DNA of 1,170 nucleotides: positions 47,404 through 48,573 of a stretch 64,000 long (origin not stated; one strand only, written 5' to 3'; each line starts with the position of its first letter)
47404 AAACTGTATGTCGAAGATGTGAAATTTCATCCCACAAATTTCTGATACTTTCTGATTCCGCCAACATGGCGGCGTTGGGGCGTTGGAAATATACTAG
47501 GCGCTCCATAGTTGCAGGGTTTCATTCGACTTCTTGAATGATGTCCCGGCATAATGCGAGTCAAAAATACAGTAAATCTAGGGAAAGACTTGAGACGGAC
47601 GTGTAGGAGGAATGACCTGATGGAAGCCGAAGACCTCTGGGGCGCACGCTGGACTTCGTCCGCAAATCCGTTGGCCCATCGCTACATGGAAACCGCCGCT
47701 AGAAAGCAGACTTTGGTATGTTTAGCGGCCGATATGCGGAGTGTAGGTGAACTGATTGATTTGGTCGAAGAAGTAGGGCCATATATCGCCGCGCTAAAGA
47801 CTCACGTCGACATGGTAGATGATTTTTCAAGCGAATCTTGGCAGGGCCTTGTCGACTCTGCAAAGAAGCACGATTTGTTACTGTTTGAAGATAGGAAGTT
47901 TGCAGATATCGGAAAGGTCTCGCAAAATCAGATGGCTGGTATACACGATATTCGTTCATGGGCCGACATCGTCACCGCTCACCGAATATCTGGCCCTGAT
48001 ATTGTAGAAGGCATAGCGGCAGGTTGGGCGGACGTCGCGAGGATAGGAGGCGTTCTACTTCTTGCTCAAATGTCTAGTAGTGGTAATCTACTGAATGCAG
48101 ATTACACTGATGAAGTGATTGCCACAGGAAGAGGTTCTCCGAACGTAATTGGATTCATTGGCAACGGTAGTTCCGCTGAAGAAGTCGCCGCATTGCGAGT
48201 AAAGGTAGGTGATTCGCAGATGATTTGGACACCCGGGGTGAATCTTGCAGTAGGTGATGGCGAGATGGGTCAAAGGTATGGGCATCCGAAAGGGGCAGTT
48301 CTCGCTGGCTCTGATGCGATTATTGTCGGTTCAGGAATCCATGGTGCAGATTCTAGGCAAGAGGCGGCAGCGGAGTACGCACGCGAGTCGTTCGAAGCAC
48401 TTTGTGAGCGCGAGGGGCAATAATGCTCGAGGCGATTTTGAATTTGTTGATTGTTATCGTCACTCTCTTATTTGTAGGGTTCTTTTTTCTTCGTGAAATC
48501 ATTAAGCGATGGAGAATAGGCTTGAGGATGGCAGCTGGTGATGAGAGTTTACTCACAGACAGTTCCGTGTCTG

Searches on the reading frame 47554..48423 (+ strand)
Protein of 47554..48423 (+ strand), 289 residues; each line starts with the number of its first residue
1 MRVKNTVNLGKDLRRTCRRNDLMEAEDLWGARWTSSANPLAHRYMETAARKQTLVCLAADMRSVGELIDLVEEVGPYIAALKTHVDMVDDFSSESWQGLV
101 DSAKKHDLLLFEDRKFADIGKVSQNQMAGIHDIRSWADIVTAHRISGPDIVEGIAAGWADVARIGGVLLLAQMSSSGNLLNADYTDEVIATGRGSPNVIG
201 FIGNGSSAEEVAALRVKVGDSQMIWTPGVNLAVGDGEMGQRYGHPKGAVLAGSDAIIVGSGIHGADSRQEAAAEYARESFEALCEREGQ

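Call 19: search_protein_families(library=pfam, proteins=[window:47554-48423:+], max_evalue=0.00001)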
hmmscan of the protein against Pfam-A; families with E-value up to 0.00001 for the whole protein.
window:47554-48423:+ (289 aa): 1 family
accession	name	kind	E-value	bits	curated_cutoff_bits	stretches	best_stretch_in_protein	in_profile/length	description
PF00215.30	OMPdecase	-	1.8e-44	152.7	27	1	54-275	2-221/221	Orotidine 5'-phosphate decarboxylase / HUMPS family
